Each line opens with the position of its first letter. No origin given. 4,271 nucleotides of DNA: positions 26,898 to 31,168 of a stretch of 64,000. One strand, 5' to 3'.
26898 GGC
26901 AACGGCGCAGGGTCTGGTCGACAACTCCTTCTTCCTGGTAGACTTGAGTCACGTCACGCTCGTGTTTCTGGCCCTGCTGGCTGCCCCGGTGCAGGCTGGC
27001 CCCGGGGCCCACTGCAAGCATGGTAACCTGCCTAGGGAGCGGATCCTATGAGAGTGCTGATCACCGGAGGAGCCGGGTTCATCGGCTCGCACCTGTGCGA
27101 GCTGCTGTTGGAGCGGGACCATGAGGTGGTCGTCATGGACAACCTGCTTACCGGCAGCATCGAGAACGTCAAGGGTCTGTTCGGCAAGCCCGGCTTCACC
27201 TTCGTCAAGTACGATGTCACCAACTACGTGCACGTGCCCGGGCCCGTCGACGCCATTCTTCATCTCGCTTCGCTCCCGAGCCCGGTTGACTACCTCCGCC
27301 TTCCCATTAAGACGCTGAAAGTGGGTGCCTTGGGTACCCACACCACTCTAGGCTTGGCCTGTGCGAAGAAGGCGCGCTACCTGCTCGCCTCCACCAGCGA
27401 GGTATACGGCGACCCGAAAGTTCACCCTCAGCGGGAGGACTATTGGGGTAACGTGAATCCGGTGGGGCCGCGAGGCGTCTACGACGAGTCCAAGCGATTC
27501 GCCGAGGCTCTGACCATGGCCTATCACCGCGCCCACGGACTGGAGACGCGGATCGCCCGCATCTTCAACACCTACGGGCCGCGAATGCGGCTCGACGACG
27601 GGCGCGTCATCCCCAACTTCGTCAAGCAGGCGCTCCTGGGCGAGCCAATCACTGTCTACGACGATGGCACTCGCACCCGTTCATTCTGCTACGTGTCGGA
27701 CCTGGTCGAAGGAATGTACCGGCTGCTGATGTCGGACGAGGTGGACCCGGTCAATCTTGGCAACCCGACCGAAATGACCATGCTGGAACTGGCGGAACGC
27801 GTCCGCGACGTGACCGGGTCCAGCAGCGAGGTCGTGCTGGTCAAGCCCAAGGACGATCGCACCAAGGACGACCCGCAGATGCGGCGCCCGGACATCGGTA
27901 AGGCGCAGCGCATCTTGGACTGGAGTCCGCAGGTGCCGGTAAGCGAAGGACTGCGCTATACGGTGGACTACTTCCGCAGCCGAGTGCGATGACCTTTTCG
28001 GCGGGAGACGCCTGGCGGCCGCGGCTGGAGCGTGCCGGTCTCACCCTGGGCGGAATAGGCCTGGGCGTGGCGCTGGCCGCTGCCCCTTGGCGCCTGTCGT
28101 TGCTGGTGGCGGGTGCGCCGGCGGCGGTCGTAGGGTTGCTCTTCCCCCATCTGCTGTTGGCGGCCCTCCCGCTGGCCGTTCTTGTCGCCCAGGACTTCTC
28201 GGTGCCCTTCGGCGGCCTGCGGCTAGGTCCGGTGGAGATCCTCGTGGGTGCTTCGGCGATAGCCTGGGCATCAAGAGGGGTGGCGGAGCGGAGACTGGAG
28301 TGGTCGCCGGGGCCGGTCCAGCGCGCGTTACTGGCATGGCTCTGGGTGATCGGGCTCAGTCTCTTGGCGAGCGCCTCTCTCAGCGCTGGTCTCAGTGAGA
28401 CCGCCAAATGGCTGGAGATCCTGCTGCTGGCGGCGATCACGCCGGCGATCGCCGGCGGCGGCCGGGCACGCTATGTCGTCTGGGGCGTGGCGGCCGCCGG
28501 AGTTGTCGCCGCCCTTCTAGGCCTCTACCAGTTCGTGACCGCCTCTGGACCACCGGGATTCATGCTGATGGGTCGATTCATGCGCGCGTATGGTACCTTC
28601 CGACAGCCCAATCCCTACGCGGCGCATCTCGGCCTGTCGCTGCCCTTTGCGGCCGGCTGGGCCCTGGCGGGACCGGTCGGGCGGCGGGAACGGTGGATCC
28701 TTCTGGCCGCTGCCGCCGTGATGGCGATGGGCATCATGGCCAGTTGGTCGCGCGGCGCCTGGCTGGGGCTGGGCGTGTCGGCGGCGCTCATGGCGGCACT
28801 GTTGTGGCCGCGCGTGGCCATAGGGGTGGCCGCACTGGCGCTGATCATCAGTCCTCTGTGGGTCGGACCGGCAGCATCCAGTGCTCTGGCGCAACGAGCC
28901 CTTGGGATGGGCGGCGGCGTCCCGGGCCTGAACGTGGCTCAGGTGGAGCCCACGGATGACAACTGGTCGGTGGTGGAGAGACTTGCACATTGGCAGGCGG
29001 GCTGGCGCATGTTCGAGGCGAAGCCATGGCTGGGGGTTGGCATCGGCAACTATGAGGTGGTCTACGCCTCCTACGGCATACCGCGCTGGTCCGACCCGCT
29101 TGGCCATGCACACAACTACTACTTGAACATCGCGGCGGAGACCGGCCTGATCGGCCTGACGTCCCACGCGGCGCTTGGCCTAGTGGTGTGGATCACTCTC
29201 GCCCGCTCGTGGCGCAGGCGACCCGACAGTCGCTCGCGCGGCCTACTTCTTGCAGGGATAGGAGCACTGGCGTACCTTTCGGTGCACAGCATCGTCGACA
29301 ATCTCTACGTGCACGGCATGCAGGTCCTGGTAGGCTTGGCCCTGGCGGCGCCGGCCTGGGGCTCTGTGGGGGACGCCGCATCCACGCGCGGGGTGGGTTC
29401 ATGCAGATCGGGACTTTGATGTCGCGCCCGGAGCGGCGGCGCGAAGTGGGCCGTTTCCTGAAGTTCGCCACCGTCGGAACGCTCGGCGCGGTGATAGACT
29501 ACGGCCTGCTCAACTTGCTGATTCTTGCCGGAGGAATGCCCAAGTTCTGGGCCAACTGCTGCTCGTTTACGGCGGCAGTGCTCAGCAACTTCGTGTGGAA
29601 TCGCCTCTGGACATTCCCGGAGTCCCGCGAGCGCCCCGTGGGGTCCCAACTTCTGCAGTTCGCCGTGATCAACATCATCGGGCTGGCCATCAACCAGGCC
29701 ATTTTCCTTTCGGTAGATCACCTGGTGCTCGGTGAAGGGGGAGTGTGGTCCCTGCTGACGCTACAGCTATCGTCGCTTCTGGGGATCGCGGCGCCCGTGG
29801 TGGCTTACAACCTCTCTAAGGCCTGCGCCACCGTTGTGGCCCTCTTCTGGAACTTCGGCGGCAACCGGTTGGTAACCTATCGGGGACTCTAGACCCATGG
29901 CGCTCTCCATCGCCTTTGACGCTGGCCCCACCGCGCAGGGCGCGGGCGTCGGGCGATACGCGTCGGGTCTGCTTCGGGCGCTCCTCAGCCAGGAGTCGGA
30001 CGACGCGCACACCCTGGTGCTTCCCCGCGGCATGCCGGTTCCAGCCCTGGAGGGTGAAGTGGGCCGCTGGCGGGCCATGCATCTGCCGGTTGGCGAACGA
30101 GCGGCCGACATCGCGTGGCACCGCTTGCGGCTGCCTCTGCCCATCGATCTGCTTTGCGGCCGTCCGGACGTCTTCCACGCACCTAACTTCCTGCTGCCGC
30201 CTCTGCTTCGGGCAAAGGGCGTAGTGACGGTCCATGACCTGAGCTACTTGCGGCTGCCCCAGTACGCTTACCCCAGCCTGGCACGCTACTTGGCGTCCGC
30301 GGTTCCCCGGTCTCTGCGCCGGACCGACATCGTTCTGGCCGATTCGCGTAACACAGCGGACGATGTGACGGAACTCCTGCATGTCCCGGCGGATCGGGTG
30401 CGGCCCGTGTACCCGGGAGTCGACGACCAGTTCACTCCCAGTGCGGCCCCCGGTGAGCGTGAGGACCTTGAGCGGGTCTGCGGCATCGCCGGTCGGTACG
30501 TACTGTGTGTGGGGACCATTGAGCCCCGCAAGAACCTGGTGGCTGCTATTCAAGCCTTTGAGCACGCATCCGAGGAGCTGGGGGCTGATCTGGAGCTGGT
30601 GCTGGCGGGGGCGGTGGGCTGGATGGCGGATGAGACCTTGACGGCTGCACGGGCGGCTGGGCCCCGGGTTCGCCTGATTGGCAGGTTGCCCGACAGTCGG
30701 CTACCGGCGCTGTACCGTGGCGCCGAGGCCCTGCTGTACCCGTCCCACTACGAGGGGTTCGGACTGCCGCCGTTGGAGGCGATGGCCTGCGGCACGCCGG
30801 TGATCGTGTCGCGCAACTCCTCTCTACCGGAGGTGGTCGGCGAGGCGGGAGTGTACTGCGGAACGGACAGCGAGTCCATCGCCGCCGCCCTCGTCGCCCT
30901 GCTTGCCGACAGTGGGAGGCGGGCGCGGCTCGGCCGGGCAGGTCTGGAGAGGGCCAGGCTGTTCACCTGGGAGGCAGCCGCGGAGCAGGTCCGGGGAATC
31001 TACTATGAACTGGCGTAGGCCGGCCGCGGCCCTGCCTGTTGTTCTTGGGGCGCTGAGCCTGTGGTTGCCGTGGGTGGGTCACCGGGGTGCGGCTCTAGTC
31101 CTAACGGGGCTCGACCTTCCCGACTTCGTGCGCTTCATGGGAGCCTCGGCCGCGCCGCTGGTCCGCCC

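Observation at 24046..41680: A 17.6-kb envelope glycosylation locus organised as two convergent operons: a Gtr/Arn-like lipid-carrier three-component system with extra GT-C and Wzy_C enzymes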

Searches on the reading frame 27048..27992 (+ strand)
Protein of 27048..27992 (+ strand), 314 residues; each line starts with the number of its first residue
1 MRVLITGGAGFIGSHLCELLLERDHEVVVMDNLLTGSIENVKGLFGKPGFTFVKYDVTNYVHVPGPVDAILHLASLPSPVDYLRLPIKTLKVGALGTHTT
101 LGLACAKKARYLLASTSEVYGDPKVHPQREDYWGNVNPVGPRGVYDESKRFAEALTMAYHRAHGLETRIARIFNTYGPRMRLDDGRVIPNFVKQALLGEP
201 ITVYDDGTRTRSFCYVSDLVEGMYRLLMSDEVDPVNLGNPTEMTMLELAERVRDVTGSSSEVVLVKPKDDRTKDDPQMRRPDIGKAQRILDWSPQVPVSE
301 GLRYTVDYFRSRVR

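Call 3: search_protein_families(library=pfam, proteins=[window:27048-27992:+], max_evalue=0.01)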
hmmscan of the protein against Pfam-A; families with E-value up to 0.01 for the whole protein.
window:27048-27992:+ (314 aa): 7 families
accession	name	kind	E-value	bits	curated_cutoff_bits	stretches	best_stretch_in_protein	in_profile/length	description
PF16363.11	GDP_Man_Dehyd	-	9.5e-53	180.2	27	1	4-303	1-330/332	GDP-mannose 4,6 dehydratase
PF01370.27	Epimerase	-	8.7e-49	166.5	20.9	1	3-237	1-239/240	NAD dependent epimerase/dehydratase family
PF01073.25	3Beta_HSD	-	3.2e-09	36.7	22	1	4-217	1-219/280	3-beta hydroxysteroid dehydrogenase/isomerase family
PF02719.21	Polysacc_synt_2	-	4e-08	33.2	20.2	1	139-258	132-249/293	Polysaccharide biosynthesis protein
PF07993.18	NAD_binding_4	-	4.5e-08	33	20.1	1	66-172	88-204/258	Male sterility protein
PF04321.23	RmlD_sub_bind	-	5.1e-07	29.5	27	1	1-269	1-242/287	RmlD substrate binding domain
PF00106.31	adh_short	-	0.00098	19.1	26.6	1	3-68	3-69/195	short chain dehydrogenase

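Call 5: search_protein_families(library=ncbifam, proteins=[window:27048-27992:+], max_evalue=0.001)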
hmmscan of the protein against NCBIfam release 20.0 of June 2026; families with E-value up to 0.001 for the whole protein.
window:27048-27992:+ (314 aa): 24 families
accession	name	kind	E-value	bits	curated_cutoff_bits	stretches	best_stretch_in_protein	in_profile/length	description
TIGR01181.1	dTDP_gluc_dehyt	equivalog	2.3e-41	142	365.1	1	2-311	1-313/321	dTDP-glucose 4,6-dehydratase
TIGR01179.1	galE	equivalog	1.6e-31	109.3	262.3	1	2-296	1-311/332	UDP-glucose 4-epimerase GalE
NF005998.1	PRK08125.1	equivalog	4.5e-31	107.9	777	1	2-309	317-649/649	bifunctional UDP-4-amino-4-deoxy-L-arabinose formyltransferase/UDP-glucuronic acid oxidase ArnA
TIGR04180.1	EDH_00030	hypoth_equivalog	1.2e-30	106.6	475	1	3-295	1-295/297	NAD-dependent 4,6-dehydratase LegB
NF008872.0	PRK11908.1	equivalog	2.4e-29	102.5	294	1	2-313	3-339/349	bifunctional UDP-4-keto-pentose/UDP-xylose synthase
NF007582.0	PRK10217.1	equivalog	8.6e-25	87.6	698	1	2-309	3-331/355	dTDP-glucose 4,6-dehydratase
NF007490.0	PRK10084.1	subfamily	1e-21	77.4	649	1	1-310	1-335/361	dTDP-glucose 4,6-dehydratase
NF011728.1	PRK15181.1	equivalog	3.2e-19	69.1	760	1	2-309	17-337/348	Vi polysaccharide biosynthesis UDP-N-acetylglucosaminuronic acid C-4 epimerase TviC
TIGR02197.1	heptose_epim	equivalog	4.7e-18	65.4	274.6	1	3-304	1-308/316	ADP-glyceromanno-heptose 6-epimerase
NF007956.0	PRK10675.1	subfamily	3e-15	56.2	394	1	1-293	1-313/338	UDP-glucose 4-epimerase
NF047922.1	GDPFucSynFcl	equivalog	4.2e-13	49.4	500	1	155-310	144-302/308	GDP-L-fucose synthase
TIGR01472.1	gmd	equivalog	6.4e-12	45.3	415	1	103-237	118-249/342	GDP-mannose 4,6-dehydratase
NF041015.1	UDPsulfquin_syn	equivalog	5.7e-10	38.7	575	1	178-228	227-279/384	UDP-sulfoquinovose synthase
TIGR02622.1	CDP_4_6_dhtase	equivalog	1.9e-09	37.1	278.45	1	2-311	6-332/352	CDP-glucose 4,6-dehydratase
TIGR01777.1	yfcH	hypoth_equivalog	5.8e-09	35.9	207.35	1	3-30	1-28/292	TIGR01777 family oxidoreductase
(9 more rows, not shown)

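Call 9: search_solved_structures(query=window:27048-27989:+, max_evalue=1e-20)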
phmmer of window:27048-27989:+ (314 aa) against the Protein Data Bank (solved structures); distinct sequences matched with E-value up to 1e-20: 50.
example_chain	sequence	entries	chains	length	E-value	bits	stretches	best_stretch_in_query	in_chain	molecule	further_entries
4gll_A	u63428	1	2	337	1.3e-105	356.7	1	2-312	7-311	UDP-glucuronic acid decarboxylase 1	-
2b69_A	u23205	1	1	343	1.4e-105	356.6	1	2-312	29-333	UDP-glucuronate decarboxylase 1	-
4m55_A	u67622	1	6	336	6.3e-105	354.4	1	2-312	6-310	UDP-glucuronic acid decarboxylase 1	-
4lk3_A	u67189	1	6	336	8.7e-105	353.9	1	2-312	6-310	UDP-glucuronic acid decarboxylase 1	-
8rdg_A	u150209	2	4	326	2.8e-37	132.2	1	1-306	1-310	SDR family NAD(P)-dependent oxidoreductase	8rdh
8rdi_A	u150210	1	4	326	9.9e-37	130.4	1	1-306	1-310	SDR family NAD(P)-dependent oxidoreductase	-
8vr2_A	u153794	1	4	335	1.5e-35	126.5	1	2-311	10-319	NAD-dependent epimerase/dehydratase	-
4zrm_A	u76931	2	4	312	3.5e-35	125.3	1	1-312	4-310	UDP-glucose 4-epimerase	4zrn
6zl6_A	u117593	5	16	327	1.5e-32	116.7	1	1-311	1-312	Epimerase domain-containing protein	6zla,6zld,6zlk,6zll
6zlj_A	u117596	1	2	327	2.5e-32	115.9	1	1-311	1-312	Epimerase domain-containing protein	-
2hun_A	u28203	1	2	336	1.4e-31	113.4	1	1-310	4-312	336aa long hypothetical dTDP-glucose 4,6-dehydratase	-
9v5h_G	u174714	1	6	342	2.9e-31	112.4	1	1-250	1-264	Bifunctional polymyxin resistance protein ArnA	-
2bll_A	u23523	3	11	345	3.1e-31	112.3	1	1-250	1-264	PROTEIN YFBG | UDP-4-amino-4-deoxy-L-arabinose formyltransferase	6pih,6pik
1u9j_A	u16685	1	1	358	1.1e-30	110.5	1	2-250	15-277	Hypothetical protein yfbG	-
1z73_A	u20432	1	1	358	2.9e-30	109.1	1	2-250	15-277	protein ArnA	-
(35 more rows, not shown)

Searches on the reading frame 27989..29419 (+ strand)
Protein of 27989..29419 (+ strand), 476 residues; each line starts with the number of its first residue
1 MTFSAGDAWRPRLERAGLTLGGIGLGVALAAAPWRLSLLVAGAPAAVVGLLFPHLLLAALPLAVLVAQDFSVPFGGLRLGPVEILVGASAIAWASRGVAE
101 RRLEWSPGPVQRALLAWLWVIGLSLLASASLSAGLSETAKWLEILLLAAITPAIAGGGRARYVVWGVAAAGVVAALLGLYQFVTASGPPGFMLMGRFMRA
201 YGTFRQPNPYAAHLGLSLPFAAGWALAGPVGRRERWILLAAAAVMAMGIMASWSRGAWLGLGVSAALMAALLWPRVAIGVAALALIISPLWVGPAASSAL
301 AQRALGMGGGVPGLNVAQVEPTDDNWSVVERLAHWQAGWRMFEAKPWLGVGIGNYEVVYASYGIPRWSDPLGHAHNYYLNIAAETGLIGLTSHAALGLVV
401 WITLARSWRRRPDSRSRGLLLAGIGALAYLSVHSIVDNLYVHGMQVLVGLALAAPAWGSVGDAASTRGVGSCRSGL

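Call 3: search_protein_families(library=pfam, proteins=[window:27989-29419:+], max_evalue=0.01)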
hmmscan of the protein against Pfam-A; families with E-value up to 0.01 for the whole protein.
window:27989-29419:+ (476 aa): 1 family
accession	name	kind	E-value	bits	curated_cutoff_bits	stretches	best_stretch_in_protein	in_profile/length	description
PF04932.20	Wzy_C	-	3.8e-22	79.1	31.7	1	241-391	2-146/149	O-Antigen ligase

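Call 5: search_protein_families(library=ncbifam, proteins=[window:27989-29419:+], max_evalue=0.001)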
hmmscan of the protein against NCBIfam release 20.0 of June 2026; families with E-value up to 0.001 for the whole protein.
window:27989-29419:+ (476 aa): 3 families
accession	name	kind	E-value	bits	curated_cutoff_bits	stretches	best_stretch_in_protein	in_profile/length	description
TIGR00947.1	2A73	equivalog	5.8e-14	51.9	366.4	1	84-448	43-412/425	IctB family putative bicarbonate transporter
TIGR03097.1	PEP_O_lig_1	hypoth_equivalog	4.1e-07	29.2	188.1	1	100-406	66-350/408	putative O-glycosylation ligase, exosortase A system-associated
NF047675.1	TeichurnBiosyTuaE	equivalog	0.00067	18.8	400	0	172-451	190-469/488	teichuronic acid biosynthesis protein TuaE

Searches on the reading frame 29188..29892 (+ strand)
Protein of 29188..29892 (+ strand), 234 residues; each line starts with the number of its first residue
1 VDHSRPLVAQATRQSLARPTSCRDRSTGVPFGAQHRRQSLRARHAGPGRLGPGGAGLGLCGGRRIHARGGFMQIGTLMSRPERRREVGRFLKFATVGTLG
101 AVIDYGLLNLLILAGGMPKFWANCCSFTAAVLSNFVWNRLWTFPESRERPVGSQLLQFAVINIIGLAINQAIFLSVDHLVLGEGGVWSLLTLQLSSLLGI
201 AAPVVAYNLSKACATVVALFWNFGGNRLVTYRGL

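Call 3: search_protein_families(library=pfam, proteins=[window:29188-29892:+], max_evalue=0.01)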
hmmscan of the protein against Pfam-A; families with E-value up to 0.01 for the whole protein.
window:29188-29892:+ (234 aa): 1 family
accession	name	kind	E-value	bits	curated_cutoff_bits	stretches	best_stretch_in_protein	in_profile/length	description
PF04138.20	GtrA_DPMS_TM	-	2.7e-24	86.1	26.1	1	92-178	1-88/117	GtrA/DPMS, transmembrane domain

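Call 5: search_protein_families(library=ncbifam, proteins=[window:29188-29892:+], max_evalue=0.001)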
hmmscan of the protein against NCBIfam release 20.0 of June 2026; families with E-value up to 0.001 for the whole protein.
window:29188-29892:+ (234 aa): 0 families

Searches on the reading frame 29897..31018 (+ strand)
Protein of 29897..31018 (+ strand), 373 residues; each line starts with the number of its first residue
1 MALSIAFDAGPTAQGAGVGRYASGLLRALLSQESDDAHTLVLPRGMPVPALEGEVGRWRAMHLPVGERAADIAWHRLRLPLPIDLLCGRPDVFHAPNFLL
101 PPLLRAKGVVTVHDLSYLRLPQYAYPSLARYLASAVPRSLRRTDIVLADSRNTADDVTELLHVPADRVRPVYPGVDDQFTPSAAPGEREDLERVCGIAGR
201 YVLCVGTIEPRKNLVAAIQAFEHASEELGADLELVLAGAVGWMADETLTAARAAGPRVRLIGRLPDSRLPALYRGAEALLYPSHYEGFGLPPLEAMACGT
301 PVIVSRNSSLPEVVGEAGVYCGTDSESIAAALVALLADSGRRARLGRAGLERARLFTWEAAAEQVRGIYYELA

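Call 3: search_protein_families(library=pfam, proteins=[window:29897-31018:+], max_evalue=0.01)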
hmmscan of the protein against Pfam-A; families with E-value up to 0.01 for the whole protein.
window:29897-31018:+ (373 aa): 5 families
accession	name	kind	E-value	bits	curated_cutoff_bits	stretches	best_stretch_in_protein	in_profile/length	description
PF00534.26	Glycos_transf_1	-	7e-31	107.5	26.4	1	200-350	16-170/172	Glycosyl transferases group 1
PF13692.12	Glyco_trans_1_4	-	9.9e-27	94.4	27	1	200-338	2-142/142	Glycosyl transferases group 1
PF13439.12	Glyco_transf_4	-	1.1e-14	55.3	28.5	1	17-178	3-169/170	Glycosyltransferase Family 4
PF20706.3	GT4-conflict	-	8.4e-14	51.8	26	1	167-317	173-323/385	Family 4 Glycosyltransferase in conflict systems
PF13524.12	Glyco_trans_1_2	-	2.3e-12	47.5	25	1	222-364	7-141/144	Glycosyl transferase-like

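Call 5: search_protein_families(library=ncbifam, proteins=[window:29897-31018:+], max_evalue=0.001)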
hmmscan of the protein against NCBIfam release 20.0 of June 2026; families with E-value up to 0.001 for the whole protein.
window:29897-31018:+ (373 aa): 23 families
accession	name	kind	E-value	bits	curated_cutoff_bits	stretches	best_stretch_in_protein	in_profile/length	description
TIGR04047.1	MSMEG_0565_glyc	hypoth_equivalog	1.2e-34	120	259.85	1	131-369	127-371/373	MSMEG_0565 family glycosyltransferase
TIGR03449.1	mycothiol_MshA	equivalog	1.7e-25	89.8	462.5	1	142-371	164-402/406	D-inositol-3-phosphate glycosyltransferase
TIGR02149.1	glgA_Coryne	subfamily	3.4e-24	85.7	302.4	1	109-371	110-389/391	glycogen synthase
TIGR03999.1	thiol_BshA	equivalog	1e-18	67.4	273.7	1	131-372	133-373/375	N-acetyl-alpha-D-glucosaminyl L-malate synthase BshA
TIGR03088.1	stp2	hypoth_equivalog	6.5e-17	61.6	409.05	1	148-371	142-372/374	TIGR03088 family PEP-CTERM/XrtA system glycosyltransferase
NF053787.1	GlcN_PG_synth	equivalog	1.9e-16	59.9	480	1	133-372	134-359/361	N-acetylglucosaminyl phosphatidylglycerol synthase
NF038229.1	Glyco4_Geo_Pelo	equivalog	2.3e-13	49.9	400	1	133-364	100-328/338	GPMC system family 4 glycosyltransferase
NF041010.1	glycosy_Agl16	equivalog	9e-13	47.8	575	1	139-372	130-351/352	glycosylation protein Agl16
NF038295.1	EPS_HpsP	equivalog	2.2e-12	46.7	550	1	201-372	209-387/388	hormogonium polysaccharide biosynthesis glycosyltransferase HpsP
NF041876.1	EPS_EpsE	equivalog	3e-12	46.5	400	1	202-358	217-382/389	exopolysaccharide biosynthesis GT4 family glycosyltransferase EpsE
TIGR04157.1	glyco_rSAM_CFB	subfamily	9.9e-12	44.5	400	1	140-317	167-342/406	TIGR04157 family glycosyltransferase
NF038298.1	EPS_HpsO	equivalog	1.6e-08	33.8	575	1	286-372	299-387/388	hormogonium polysaccharide biosynthesis glycosyltransferase HpsO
TIGR04063.1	stp3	hypoth_equivalog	2.4e-08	33.3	442.05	1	162-372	176-395/397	TIGR04063 family PEP-CTERM/XrtA system glycosyltransferase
TIGR02095.1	glgA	subfamily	2.5e-08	33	328.45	1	202-316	297-409/477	glycogen/starch synthase, ADP-glucose type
TIGR02472.1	sucr_P_syn_N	equivalog_domain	5.2e-07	28.9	576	1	269-363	330-432/439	sucrose-phosphate synthase, putative, glycosyltransferase domain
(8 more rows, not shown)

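Call 95: search_solved_structures(query=window:29897-31015:+, max_evalue=1e-10)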
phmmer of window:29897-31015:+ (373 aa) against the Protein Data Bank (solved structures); distinct sequences matched with E-value up to 1e-10: 9.
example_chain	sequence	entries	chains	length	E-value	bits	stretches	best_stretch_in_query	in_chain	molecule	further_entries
3c4q_A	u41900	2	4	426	1.5e-22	83.2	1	144-370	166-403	Predicted glycosyltransferases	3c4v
3c48_A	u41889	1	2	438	1.7e-22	83.1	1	144-370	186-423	Predicted glycosyltransferases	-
7qsg_A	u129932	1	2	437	1.6e-17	66.7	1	163-370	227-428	D-inositol 3-phosphate glycosyltransferase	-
6kih_A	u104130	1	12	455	9.9e-17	64.1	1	247-372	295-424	Tll1590 protein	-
6tvp_A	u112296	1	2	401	2.2e-16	62.9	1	107-371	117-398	Alpha-maltose-1-phosphate synthase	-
2jjm_A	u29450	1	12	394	2.8e-11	46.1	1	137-372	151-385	GLYCOSYL TRANSFERASE, GROUP 1 FAMILY PROTEIN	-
3oka_A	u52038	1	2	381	3e-11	46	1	174-368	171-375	GDP-mannose-dependent alpha-(1-6)-phosphatidylinositol monomannoside mannosyltransferase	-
3mbo_A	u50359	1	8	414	3.2e-11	45.9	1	137-372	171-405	Glycosyltransferase, group 1 family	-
3okc_A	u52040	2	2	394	3.3e-11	45.9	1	174-368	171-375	GDP-mannose-dependent alpha-(1-6)-phosphatidylinositol monomannoside mannosyltransferase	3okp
